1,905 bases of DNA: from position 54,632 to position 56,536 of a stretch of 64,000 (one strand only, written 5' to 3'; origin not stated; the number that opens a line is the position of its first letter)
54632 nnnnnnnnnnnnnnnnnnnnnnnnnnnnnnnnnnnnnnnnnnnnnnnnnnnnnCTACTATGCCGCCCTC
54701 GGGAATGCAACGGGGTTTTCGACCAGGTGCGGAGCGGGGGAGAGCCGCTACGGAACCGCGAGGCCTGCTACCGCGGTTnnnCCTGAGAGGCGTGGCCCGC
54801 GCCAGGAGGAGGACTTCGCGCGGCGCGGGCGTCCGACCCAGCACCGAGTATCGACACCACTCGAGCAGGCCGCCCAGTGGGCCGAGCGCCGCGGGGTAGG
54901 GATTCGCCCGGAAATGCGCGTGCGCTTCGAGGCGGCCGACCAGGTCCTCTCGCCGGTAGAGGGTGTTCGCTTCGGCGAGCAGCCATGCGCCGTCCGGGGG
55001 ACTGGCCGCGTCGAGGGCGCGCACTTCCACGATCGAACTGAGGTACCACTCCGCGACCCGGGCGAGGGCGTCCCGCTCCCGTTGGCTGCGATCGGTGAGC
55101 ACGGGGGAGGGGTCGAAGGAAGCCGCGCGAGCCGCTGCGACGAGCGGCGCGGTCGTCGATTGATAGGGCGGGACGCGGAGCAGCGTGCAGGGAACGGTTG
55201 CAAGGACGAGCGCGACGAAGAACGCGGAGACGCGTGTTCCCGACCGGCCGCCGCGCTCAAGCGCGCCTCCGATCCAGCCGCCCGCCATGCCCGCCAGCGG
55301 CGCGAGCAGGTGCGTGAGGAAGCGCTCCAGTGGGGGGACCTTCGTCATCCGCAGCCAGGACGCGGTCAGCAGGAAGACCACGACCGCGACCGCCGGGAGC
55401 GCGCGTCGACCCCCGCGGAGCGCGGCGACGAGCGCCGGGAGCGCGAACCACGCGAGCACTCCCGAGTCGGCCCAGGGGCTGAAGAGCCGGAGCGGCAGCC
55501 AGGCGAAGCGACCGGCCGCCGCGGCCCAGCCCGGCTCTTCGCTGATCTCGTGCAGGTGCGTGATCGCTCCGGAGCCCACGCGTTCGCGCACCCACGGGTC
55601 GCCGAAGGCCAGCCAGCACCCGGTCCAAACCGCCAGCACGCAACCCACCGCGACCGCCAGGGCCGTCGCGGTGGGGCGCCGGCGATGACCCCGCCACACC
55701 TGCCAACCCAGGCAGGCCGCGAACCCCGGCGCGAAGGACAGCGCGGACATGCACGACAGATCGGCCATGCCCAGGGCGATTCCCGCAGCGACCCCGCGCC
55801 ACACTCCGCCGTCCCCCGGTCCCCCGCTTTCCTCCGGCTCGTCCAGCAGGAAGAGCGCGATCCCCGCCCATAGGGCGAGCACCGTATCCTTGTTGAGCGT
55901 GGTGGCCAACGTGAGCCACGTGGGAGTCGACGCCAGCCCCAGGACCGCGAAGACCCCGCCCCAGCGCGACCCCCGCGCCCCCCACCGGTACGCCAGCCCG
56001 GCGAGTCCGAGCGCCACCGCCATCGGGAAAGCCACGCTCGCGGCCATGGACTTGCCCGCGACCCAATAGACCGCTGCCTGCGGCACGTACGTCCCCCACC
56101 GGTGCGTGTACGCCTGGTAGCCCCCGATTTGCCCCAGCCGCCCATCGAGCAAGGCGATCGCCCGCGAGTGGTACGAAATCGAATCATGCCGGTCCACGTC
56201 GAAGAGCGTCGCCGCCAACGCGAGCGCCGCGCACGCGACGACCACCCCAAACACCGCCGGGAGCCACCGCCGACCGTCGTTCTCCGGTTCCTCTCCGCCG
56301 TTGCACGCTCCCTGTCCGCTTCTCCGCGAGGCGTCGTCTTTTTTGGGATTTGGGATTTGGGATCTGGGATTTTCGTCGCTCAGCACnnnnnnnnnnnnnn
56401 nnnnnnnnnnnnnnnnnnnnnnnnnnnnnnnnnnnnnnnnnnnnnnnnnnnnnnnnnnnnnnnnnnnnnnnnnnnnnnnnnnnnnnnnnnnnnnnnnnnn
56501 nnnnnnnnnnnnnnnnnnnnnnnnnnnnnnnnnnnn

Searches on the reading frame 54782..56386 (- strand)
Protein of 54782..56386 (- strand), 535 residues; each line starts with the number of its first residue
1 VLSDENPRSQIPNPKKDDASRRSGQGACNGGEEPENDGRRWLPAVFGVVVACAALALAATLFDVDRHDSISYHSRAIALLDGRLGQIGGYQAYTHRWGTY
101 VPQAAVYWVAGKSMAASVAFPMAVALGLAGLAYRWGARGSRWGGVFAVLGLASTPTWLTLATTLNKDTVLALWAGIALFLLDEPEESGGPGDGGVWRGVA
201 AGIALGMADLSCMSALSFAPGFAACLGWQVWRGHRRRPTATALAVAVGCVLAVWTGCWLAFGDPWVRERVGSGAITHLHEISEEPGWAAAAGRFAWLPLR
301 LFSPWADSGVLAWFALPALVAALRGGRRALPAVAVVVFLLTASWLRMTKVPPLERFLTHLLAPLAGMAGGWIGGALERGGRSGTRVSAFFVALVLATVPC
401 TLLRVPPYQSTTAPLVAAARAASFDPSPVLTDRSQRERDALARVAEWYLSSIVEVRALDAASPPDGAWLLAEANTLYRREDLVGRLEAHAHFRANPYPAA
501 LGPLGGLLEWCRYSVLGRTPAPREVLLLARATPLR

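Call 10: search_protein_families(library=pfam, proteins=[window:54782-56386:-], max_evalue=0.01)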
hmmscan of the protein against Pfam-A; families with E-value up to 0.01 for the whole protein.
seq(535 aa): 1 family
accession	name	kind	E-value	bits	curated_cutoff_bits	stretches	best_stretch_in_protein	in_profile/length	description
PF13231.12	PMT_2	-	0.00033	21.3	26.1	1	105-252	12-154/160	Dolichyl-phosphate-mannose-protein mannosyltransferase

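Call 11: find_homologous_proteins(query=window:54782-56386:-)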
Query seq(535 aa) (535 aa): 1 proteins with E <= 0.001 among 8000 candidates.
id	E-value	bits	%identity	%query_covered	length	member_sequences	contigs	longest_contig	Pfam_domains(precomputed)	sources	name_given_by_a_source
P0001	0.0e+0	1197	100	100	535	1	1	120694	-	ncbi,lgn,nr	ncbi:MAG: hypothetical protein HYZ53_31110 [Planctomycetes bacterium]|nr:hypothetical protein [Planc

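Call 13: find_encoding_contigs(protein=P0001, flank=3000, max_places=10)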
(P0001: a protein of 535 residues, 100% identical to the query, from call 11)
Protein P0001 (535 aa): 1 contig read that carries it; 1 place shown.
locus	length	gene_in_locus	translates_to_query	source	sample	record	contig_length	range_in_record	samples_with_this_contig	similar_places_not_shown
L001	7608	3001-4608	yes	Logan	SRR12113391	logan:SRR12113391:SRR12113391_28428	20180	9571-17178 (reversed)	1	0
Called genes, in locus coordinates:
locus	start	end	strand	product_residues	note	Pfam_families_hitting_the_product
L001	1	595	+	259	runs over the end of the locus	-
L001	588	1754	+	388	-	PF13439:Glyco_transf_4, PF13579:Glyco_trans_4_4 (weak), PF00534:Glycos_transf_1, PF13692:Glyco_trans_1_4, PF13524:Glyco_trans_1_2 (weak)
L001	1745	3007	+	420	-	PF13243:SQHop_cyclase_C (faint), PF00432:Prenyltrans (faint)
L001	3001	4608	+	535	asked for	-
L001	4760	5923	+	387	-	PF13439:Glyco_transf_4, PF13579:Glyco_trans_4_4, PF00534:Glycos_transf_1, PF13692:Glyco_trans_1_4, PF13524:Glyco_trans_1_2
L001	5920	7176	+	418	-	PF20706:GT4-conflict, PF00534:Glycos_transf_1, PF13692:Glyco_trans_1_4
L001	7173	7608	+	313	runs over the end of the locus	PF00106:adh_short (faint), PF01073:3Beta_HSD, PF01370:Epimerase, PF02719:Polysacc_synt_2, PF04321:RmlD_sub_bind, PF08659:KR (faint), PF16363:GDP_Man_Dehyd, PF07993:NAD_binding_4 (faint)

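Call 57: search_protein_representatives(protein=P0001)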
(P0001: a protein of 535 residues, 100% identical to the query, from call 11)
Query: 535 residues. Proteins with E-value up to 0.001 (for the whole library): 23; up to 1e-10: 1; up to 1e-30: 1. The best 23 are listed.
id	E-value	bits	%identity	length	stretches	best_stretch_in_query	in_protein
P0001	0.0e+00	1198.1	100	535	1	1-535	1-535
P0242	1.5e-08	50.1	31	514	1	92-348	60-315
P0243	2.4e-08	49.4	33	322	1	38-286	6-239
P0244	8.4e-07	44.3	31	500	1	91-372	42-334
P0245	2.0e-06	43.1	30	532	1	73-343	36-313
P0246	3.9e-06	42.1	28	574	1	92-268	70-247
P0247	7.4e-06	41.2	29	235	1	38-241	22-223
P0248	1.2e-05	40.5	35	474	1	66-319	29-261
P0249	1.3e-05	40.3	31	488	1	66-397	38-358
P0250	1.5e-05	40.2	29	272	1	42-259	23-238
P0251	2.7e-05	39.4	35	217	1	37-210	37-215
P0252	4.0e-05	38.8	32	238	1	96-235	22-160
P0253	5.1e-05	38.4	33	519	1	48-267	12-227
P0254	5.9e-05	38.2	31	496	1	44-256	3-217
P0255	6.9e-05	38.0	34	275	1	70-218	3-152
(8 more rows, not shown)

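Call 65: search_protein_families(library=pfam, alignment_id=A1, max_evalue=0.01)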
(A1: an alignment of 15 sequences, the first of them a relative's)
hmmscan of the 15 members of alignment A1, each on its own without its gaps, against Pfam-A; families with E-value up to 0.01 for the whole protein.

A. member 1, P0001 (535 aa): 1 family
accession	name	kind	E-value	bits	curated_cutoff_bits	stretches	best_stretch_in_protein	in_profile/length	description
PF13231.12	PMT_2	-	0.00033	21.3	26.1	1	105-252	12-154/160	Dolichyl-phosphate-mannose-protein mannosyltransferase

B. families by the number of members that match (of 15 scanned): 5 families
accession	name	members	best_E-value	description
PF13231.12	PMT_2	13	2.9e-19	Dolichyl-phosphate-mannose-protein mannosyltransferase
PF02366.24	PMT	3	4.4e-10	Dolichyl-phosphate-mannose-protein mannosyltransferase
PF03788.19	LrgA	1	0.00027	LrgA family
PF10131.15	PTPS_related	1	0.0075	6-pyruvoyl-tetrahydropterin synthase related domain; membrane protein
PF01384.25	PHO4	1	0.008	Phosphate transporter family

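Call 84: predict_structure(alignment_id=A1)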
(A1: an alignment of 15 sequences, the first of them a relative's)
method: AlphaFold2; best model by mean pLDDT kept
length: 535 residues; sequences in the alignment: 15
mean_pLDDT: 68.3   pTM: 0.71
mean pLDDT of the five models: 68.3, 67.5, 65.5, 63.0, 60.5
residues with pLDDT >= 90: 37; 70-90: 217; 50-70: 197; < 50: 84
segments of 3 or more residues with pLDDT < 50: 1-34, 187-190, 277-279, 490-512, 514-523
pLDDT, mean of each block of 10 residues (from residue 1): 39 44 42 48 72 71 63 87 76 85 94 83 90 86 84 71 83 90 61 78 90 76 72 71 83 84 78 55 59 66 64 71 66 69 57 67 82 76 64 64 52 61 71 69 63 68 72 62 57 40 44 43 57 59
secondary structure, 60 per line:
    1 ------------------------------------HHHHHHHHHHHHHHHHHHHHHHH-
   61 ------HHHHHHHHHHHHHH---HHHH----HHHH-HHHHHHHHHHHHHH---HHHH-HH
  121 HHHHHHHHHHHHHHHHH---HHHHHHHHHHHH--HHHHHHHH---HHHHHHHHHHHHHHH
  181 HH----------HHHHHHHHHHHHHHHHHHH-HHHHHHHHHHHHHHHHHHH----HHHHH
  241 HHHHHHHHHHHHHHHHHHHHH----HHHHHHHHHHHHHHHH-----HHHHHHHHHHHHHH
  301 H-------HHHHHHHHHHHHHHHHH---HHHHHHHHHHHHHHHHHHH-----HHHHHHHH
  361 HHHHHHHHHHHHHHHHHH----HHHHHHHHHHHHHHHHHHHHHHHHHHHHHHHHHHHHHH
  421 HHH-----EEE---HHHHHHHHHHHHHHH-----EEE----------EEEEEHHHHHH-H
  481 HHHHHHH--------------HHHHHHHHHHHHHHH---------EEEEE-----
elements in order: H37-59 H67-80 H84-87 H92-95 H97-110 H114-117 H119-137 H141-152 H155-162 H166-182 H193-211 H213-231 H236-261 H266-281 H287-301 H309-325 H329-347 H353-378 H383-423 E429-431 H435-449 E455-457 E468-472 H473-478 H480-487 H502-516 E526-530

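Call 86: fold_search(model_id=the predicted structure, library=pdb)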
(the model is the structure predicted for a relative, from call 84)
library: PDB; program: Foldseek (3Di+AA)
matches with E <= 10: 428; with E <= 0.001: 14
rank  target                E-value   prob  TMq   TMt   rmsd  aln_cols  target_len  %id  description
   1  5f15                  2.6e-07  1.00  0.48  0.48  10.2       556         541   15  Crystal Structure of ArnT from Cupriavidus metallidurans bound to Undecaprenyl phosphate (released 2016-02-17)
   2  5ezm                  3.0e-07  1.00  0.50  0.50   9.7       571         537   14  Crystal Structure of ArnT from Cupriavidus metallidurans in the apo state (released 2016-02-17)
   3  7e9s_A                5.8e-05  1.00  0.45  0.30  12.5       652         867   11  Archaeal oligosaccharyltransferase AglB from Archaeoglobus fulgidus in complex with an inhibitory peptide and a dolich (released 2021-09-08)
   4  3waj                  8.1e-05  1.00  0.47  0.34  11.9       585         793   12  Crystal structure of the Archaeoglobus fulgidus oligosaccharyltransferase (O29867_ARCFU) complex with Zn and sulfate (released 2013-10-30)
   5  8age_A                1.4e-04  1.00  0.49  0.42  12.7       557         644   11  Structure of yeast oligosaccharylransferase complex with acceptor peptide bound (released 2022-12-07)
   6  8b6l_I                1.6e-04  1.00  0.49  0.40  13.6       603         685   10  Subtomogram average of the human Sec61-TRAP-OSTA-translocon (released 2022-12-07)
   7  6ezn_F                1.7e-04  1.00  0.52  0.44  12.0       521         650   11  Cryo-EM structure of the yeast oligosaccharyltransferase (OST) complex (released 2018-01-17)
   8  9n9j_I                2.0e-04  1.00  0.44  0.35  13.8       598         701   11  Structure of a GRP94 folding intermediate engaged with a CCDC134- and FKBP11-bound secretory translocon (released 2025-11-19)
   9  6s7o_A                3.3e-04  1.00  0.47  0.40  13.3       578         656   10  Cryo-EM structure of human oligosaccharyltransferase complex OST-A (released 2019-12-18)
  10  8agc_A                3.4e-04  1.00  0.51  0.40   9.5       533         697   12  Structure of yeast oligosaccharylransferase complex with lipid-linked oligosaccharide and non-acceptor peptide bound (released 2022-12-07)
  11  3wak                  5.4e-04  1.00  0.48  0.32  12.4       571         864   12  Crystal structure of the Archaeoglobus fulgidus oligosaccharyltransferase (O29867_ARCFU) in the apo form (released 2013-10-30)
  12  5gmy_A                5.4e-04  1.00  0.44  0.30  12.6       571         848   11  Crystal structure of the Archaeoglobus fulgidus oligosaccharyltransferase (O29867_ARCFU) tethered with an acceptor pep (released 2017-02-01)
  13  9s6t_A                6.4e-04  1.00  0.55  0.60   6.0       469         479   11  Ternary cryo-EM structure of chicken ALG12 with Dol25-PP-GlcNAc2Man7, Dol25-P-Man, and Fab (released 2026-03-18)
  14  6s7t_A                6.4e-04  1.00  0.47  0.38  11.8       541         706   11  Cryo-EM structure of human oligosaccharyltransferase complex OST-B (released 2019-12-18)
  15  5ogl_A                1.5e-03  1.00  0.45  0.36  12.5       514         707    9  Structure of bacterial oligosaccharyltransferase PglB in complex with an acceptor peptide and an lipid-linked oligosac (released 2017-10-25)
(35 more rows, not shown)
